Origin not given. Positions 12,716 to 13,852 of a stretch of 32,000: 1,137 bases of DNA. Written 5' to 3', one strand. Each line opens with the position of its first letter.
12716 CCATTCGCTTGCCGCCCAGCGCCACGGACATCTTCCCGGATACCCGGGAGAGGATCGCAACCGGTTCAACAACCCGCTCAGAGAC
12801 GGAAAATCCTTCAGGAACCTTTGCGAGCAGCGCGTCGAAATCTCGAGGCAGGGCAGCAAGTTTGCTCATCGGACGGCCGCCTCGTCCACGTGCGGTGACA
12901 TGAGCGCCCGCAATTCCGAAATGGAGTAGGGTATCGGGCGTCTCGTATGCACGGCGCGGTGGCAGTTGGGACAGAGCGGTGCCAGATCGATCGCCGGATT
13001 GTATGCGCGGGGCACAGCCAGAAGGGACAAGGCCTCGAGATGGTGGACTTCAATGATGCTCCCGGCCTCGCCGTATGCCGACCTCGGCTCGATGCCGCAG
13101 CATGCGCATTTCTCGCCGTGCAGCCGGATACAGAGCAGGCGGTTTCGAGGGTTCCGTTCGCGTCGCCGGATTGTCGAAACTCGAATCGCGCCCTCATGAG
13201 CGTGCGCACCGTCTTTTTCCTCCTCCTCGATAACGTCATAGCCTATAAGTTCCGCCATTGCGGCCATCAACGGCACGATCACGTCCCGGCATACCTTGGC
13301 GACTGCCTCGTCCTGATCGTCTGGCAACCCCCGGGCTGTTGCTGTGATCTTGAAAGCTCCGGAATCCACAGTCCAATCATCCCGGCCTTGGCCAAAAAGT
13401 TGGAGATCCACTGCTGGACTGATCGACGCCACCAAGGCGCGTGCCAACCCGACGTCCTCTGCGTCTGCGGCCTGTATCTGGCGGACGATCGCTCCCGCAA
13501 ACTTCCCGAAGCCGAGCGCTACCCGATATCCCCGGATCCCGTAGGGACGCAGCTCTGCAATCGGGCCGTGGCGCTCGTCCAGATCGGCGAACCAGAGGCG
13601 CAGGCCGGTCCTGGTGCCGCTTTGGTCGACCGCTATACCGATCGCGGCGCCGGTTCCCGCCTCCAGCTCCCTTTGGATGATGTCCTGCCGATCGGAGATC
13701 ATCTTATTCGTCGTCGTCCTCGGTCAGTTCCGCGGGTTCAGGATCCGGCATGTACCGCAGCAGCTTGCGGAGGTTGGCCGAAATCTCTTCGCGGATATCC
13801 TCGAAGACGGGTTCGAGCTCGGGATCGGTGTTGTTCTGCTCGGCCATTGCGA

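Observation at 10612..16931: Six-gene, translationally coupled operon (m5C MTase, Vsr, MORC-like GHKL ATPase, HNH, SNF2, EcoRII-N-like reader): candidate undescribed ATP-dependent restriction system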

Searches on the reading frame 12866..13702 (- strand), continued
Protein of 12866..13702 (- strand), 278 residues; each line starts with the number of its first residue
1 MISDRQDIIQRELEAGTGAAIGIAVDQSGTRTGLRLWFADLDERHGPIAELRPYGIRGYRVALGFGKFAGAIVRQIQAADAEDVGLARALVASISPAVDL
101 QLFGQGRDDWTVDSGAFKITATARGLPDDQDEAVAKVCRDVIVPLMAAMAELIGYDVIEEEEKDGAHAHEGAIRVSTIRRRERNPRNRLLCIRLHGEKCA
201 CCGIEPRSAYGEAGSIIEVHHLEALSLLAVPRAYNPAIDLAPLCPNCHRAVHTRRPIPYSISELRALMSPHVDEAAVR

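Call 66: get_annotated_region(hit=H1, flank=7000)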
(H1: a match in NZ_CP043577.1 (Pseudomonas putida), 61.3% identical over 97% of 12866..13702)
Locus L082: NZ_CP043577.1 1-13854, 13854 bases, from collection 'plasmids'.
description: Pseudomonas putida strain T25-27 plasmid unnamed, complete sequence
organism: Pseudomonas putida (NCBI taxid 303)
taxonomy: Bacteria; Pseudomonadota; Gammaproteobacteria; Pseudomonadales; Pseudomonadaceae; Pseudomonas; Pseudomonas putida
host: -; source: bacterial isolate,biofilm reactor; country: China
typing (MOB-suite, as given by PLSDB): non-mobilizable
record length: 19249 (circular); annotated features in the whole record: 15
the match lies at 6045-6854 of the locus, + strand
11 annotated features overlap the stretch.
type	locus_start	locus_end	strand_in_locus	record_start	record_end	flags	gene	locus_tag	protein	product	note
CDS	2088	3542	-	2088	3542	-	dcm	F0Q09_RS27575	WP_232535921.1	DNA (cytosine-5-)-methyltransferase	GO:0006304 - DNA modification [Evidence IEA]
CDS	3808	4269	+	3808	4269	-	vsr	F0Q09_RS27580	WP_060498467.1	DNA mismatch endonuclease Vsr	GO:0006298 - mismatch repair [Evidence IEA]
CDS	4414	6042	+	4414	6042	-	-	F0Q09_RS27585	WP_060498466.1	ATP-binding protein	-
CDS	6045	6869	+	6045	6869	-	-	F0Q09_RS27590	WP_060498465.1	HNH endonuclease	-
CDS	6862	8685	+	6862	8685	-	-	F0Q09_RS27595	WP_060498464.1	DEAD/DEAH box helicase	-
CDS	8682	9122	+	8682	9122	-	-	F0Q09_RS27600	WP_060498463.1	EcoRII N-terminal effector-binding domain-containing protein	-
CDS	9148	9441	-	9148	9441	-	-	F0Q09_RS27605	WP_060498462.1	hypothetical protein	-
CDS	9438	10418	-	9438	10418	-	-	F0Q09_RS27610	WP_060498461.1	integrase domain-containing protein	-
CDS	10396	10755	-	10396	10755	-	-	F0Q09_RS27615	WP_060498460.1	hypothetical protein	-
CDS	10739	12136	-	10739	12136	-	-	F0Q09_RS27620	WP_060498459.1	YfjI family protein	-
CDS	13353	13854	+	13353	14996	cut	-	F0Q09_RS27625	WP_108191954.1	hypothetical protein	-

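Call 74: search_protein_families(library=ncbifam, proteins=[L031:13057-15276:+, L032:13068-14705:+, L065:13063-15225:+], max_evalue=0.01)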
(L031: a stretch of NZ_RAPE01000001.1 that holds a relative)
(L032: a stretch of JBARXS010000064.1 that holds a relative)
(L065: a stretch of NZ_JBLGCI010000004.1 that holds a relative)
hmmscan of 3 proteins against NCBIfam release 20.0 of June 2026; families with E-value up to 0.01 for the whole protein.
L031:13057-15276:+ (739 aa): 6 families
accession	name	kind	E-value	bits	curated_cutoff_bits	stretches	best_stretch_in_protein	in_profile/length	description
TIGR02393.1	RpoD_Cterm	equivalog_domain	0.0022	17.6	354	1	327-373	182-226/238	RNA polymerase sigma factor RpoD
NF003519.0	PRK05182.2-5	equivalog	0.0022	17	277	0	227-273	267-313/320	DNA-directed RNA polymerase subunit alpha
NF041931.2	MzaA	equivalog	0.0026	16.6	800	1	326-371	658-701/726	MZA anti-phage system associated sigma-70 family RNA polymerase sigma factor MzaA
NF005693.0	PRK07500.1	equivalog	0.0032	16.7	315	1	338-379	242-281/289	RNA polymerase factor sigma-32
NF033442.0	BREX_PglW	equivalog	0.0047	14.6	990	0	227-274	810-857/1391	BREX system serine/threonine kinase PglW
NF003301.0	PRK04301.1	equivalog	0.006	15.8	259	0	227-272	18-63/316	DNA repair and recombination protein RadA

L032:13068-14705:+ (545 aa): 6 families
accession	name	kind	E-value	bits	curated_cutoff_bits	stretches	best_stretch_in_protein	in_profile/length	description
TIGR02393.1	RpoD_Cterm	equivalog_domain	7e-07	29.1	354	1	123-185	165-224/238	RNA polymerase sigma factor RpoD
NF006666.0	PRK09210.1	equivalog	0.00012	21.5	572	1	122-185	296-356/370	RNA polymerase sigma factor RpoD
NF004561.0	PRK05901.1-3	equivalog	0.0017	17.5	582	1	123-185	464-523/537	RNA polymerase sigma factor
NF041931.2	MzaA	equivalog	0.0036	16.2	800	0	127-185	646-701/726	MZA anti-phage system associated sigma-70 family RNA polymerase sigma factor MzaA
NF005643.0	PRK07406.1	equivalog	0.0063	15.6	500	0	124-185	325-383/397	RNA polymerase sigma factor RpoD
NF004564.0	PRK05901.2-2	equivalog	0.0064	15.2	617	0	128-186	423-480/500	RNA polymerase sigma factor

L065:13063-15225:+ (720 aa): 10 families
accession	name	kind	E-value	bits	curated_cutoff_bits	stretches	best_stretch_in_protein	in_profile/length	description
NF005693.0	PRK07500.1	equivalog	4.1e-05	22.9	315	1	319-375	228-282/289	RNA polymerase factor sigma-32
TIGR02937.1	sigma70-ECF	superfamily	0.00027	20.6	42.9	1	309-365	109-160/165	sigma-70 family RNA polymerase sigma factor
NF004207.0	PRK05657.1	equivalog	0.00053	19.4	394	1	309-366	257-313/329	RNA polymerase sigma factor RpoS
TIGR02394.1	rpoS_proteo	equivalog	0.00056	19.5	378.7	1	308-370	213-274/285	RNA polymerase sigma factor RpoS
TIGR02393.1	RpoD_Cterm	equivalog_domain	0.0017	18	354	1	311-365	170-223/238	RNA polymerase sigma factor RpoD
TIGR02392.1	rpoH_proteo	equivalog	0.0048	16.6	323.1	1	320-366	220-264/270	RNA polymerase sigma factor RpoH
NF005920.0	PRK07921.1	subfamily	0.0053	15.8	464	1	340-368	288-316/328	RNA polymerase sigma factor SigB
NF011260.0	PRK14666.1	equivalog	0.0058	15.4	649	0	18-70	642-691/698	excinuclease ABC subunit C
NF005143.0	PRK06596.1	subfamily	0.0072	15.8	241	0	320-370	232-281/285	RNA polymerase factor sigma-32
NF041931.2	MzaA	equivalog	0.008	15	800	0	326-365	661-700/726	MZA anti-phage system associated sigma-70 family RNA polymerase sigma factor MzaA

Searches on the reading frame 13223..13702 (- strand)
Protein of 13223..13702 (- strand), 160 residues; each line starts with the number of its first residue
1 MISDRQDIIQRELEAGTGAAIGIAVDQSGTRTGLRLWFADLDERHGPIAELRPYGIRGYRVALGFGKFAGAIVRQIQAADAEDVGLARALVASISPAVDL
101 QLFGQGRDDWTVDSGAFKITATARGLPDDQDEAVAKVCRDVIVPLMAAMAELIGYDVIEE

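Call 82: search_protein_representatives(protein=window:13223-13702:-)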
Query: 160 residues. Proteins with E-value up to 0.001 (for the whole library): 62; up to 1e-10: 44; up to 1e-30: 8. The best 62 are listed.
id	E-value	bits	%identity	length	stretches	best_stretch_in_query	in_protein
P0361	9.0e-60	217.7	70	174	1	1-151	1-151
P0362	1.5e-58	213.7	62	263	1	1-160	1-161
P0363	5.7e-53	195.6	56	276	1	1-160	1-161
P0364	2.1e-47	177.6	55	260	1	1-160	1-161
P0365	8.8e-36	139.8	69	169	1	56-160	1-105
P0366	1.1e-33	133.0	55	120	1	1-114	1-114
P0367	1.6e-33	132.4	44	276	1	1-157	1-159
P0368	1.8e-32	129.1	63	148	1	24-123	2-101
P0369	2.3e-27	112.5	43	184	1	6-157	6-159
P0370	3.3e-26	108.7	37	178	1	2-158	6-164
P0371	1.4e-25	106.7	45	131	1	1-121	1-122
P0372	1.2e-24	103.7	71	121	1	1-69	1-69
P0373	4.5e-23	98.6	39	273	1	7-159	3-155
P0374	3.3e-22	95.7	42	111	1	1-110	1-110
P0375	1.1e-21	94.0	36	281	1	1-157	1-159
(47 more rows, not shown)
